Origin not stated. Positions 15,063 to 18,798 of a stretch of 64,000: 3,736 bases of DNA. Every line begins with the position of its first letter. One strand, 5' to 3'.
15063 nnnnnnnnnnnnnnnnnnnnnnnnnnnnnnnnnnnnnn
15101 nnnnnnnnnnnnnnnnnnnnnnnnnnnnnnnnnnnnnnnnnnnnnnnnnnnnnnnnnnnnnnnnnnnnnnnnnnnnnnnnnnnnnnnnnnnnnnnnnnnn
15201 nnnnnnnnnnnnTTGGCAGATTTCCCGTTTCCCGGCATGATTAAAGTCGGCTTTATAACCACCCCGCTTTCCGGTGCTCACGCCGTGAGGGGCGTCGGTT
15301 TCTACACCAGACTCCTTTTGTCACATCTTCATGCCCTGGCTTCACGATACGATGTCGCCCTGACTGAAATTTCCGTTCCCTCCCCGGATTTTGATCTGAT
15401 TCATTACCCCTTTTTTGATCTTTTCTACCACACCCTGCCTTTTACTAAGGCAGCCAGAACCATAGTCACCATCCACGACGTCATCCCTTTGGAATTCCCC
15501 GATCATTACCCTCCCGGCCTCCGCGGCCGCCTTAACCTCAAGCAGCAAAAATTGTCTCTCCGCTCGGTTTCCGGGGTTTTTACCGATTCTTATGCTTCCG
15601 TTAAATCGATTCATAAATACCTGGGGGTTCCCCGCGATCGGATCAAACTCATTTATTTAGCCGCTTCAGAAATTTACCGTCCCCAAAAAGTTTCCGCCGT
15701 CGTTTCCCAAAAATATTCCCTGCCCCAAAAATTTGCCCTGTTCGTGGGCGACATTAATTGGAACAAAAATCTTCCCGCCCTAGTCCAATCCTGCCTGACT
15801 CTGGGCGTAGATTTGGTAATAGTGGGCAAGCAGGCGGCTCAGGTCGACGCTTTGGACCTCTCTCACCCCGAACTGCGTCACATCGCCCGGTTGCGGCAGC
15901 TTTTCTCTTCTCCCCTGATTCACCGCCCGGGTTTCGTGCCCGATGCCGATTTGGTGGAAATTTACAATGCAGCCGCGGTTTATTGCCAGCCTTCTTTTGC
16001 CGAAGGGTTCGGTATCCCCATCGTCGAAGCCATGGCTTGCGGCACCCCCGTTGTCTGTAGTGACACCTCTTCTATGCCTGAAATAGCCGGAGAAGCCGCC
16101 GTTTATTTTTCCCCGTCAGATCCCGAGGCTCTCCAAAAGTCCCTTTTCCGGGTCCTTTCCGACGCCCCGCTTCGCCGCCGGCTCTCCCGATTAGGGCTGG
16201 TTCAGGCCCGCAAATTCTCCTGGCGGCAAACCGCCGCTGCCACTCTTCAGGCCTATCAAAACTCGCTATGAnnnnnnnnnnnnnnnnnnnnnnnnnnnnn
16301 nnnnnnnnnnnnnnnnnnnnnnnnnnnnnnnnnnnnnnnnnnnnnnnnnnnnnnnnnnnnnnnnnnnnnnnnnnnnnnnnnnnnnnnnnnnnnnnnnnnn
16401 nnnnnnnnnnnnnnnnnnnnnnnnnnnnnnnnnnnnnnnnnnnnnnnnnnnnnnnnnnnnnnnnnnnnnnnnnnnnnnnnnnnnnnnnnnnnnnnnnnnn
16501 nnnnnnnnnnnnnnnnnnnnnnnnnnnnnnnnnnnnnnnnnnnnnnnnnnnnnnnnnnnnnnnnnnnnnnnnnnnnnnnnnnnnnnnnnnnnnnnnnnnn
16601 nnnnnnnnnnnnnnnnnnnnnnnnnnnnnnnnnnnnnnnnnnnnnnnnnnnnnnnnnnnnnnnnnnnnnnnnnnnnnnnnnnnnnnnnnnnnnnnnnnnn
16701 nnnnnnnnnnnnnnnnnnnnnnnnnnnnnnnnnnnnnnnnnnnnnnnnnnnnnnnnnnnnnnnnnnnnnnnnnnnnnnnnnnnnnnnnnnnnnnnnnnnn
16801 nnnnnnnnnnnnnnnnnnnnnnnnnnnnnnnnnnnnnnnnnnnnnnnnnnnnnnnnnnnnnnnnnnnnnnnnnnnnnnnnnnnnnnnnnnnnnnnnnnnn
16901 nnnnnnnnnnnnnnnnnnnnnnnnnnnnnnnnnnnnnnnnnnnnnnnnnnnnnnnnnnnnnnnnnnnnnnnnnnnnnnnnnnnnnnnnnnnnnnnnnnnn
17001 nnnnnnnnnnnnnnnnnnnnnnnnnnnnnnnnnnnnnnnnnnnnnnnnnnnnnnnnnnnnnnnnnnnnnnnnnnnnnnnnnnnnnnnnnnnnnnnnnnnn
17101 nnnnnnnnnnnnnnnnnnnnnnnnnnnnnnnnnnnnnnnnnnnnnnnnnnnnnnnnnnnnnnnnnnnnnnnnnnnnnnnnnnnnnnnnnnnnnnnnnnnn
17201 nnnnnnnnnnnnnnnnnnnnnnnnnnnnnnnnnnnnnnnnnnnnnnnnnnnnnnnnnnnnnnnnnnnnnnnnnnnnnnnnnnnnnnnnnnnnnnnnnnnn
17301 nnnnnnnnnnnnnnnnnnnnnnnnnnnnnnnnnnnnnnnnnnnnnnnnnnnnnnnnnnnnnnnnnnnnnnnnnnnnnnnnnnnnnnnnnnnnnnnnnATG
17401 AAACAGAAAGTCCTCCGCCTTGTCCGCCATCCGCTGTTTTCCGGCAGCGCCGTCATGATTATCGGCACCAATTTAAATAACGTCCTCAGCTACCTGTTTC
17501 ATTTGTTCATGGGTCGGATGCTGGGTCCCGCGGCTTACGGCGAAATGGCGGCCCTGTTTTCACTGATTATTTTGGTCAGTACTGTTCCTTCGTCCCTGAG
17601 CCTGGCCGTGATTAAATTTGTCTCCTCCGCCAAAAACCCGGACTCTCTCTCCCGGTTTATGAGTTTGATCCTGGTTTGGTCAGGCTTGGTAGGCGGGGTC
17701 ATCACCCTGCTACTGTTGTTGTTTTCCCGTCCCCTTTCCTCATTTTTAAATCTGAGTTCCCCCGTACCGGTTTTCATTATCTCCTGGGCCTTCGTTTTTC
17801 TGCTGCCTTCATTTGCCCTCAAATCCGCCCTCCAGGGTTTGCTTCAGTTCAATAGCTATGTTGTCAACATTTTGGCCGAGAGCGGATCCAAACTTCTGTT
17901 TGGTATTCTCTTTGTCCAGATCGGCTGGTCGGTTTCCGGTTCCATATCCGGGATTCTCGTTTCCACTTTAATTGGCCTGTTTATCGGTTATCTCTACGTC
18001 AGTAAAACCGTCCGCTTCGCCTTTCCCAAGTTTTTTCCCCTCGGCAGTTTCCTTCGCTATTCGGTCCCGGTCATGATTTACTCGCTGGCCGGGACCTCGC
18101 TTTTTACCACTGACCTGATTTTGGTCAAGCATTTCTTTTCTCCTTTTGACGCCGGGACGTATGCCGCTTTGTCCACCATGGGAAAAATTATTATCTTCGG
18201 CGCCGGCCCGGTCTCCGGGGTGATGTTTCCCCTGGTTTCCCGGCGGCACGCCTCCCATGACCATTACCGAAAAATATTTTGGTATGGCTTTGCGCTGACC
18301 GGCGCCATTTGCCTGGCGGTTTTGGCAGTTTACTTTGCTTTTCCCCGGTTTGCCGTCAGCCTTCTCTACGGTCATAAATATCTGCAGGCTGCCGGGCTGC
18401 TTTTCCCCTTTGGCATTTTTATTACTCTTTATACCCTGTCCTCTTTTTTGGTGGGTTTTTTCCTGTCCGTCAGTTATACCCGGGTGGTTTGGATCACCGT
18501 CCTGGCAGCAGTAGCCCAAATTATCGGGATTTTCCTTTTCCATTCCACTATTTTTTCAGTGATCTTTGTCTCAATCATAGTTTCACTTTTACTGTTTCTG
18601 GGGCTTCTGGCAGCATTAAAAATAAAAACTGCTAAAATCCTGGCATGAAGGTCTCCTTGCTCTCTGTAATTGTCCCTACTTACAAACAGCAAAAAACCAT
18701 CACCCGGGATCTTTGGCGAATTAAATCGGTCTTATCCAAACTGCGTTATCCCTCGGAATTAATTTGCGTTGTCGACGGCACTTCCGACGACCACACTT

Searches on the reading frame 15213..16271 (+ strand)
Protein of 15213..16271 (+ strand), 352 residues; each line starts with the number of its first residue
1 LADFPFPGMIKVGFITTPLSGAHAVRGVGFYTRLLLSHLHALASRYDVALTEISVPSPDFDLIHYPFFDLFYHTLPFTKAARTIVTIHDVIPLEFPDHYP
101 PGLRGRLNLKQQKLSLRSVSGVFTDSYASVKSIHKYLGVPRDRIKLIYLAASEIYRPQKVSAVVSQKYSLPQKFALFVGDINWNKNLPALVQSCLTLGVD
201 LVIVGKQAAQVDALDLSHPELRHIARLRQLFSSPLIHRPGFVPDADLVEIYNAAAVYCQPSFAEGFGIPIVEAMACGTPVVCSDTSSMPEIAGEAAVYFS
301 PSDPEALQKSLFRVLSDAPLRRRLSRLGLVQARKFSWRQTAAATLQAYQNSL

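Call 81: search_protein_families(library=pfam, proteins=[window:15213-16271:+], max_evalue=0.0001)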
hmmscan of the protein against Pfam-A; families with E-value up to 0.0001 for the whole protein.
window:15213-16271:+ (352 aa): 6 families
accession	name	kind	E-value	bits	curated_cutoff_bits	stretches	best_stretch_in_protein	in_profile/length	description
PF00534.26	Glycos_transf_1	-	4e-26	92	26.4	1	171-325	14-166/172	Glycosyl transferases group 1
PF13692.12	Glyco_trans_1_4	-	8.4e-23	81.6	27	1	175-317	4-142/142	Glycosyl transferases group 1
PF13524.12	Glyco_trans_1_2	-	2.4e-08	34.5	25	1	235-345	28-143/144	Glycosyl transferase-like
PF20706.3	GT4-conflict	-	4.6e-08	32.9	26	1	198-286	232-314/385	Family 4 Glycosyltransferase in conflict systems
PF13439.12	Glyco_transf_4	-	1.6e-07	31.9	28.5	1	32-148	50-163/170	Glycosyltransferase Family 4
PF13579.12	Glyco_trans_4_4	-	2.2e-05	25.3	29.7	1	50-148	67-156/158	Glycosyl transferase 4-like domain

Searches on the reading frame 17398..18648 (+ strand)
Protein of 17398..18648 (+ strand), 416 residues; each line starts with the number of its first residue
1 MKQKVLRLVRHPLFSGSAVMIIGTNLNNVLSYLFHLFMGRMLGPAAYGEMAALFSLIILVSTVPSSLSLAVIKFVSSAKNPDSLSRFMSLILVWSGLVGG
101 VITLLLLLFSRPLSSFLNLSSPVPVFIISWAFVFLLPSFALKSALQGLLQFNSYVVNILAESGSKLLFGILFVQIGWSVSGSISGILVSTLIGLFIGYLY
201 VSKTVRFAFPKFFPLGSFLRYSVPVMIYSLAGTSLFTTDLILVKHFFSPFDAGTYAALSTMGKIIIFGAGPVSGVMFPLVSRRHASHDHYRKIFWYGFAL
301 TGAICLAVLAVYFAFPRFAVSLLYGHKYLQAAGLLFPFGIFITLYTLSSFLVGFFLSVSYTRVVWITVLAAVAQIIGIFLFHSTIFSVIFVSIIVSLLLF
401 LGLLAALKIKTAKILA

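Call 81: search_protein_families(library=pfam, proteins=[window:17398-18648:+], max_evalue=0.0001)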
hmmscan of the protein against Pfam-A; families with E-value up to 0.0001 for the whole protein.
window:17398-18648:+ (416 aa): 2 families
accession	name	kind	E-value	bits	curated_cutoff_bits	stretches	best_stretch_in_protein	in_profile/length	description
PF01943.22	Polysacc_synt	-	5e-16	59.4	28.2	1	16-282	4-272/274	Polysaccharide biosynthesis protein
PF13440.11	Polysacc_synt_3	-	6.4e-16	58.9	23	1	38-331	2-291/293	Polysaccharide biosynthesis protein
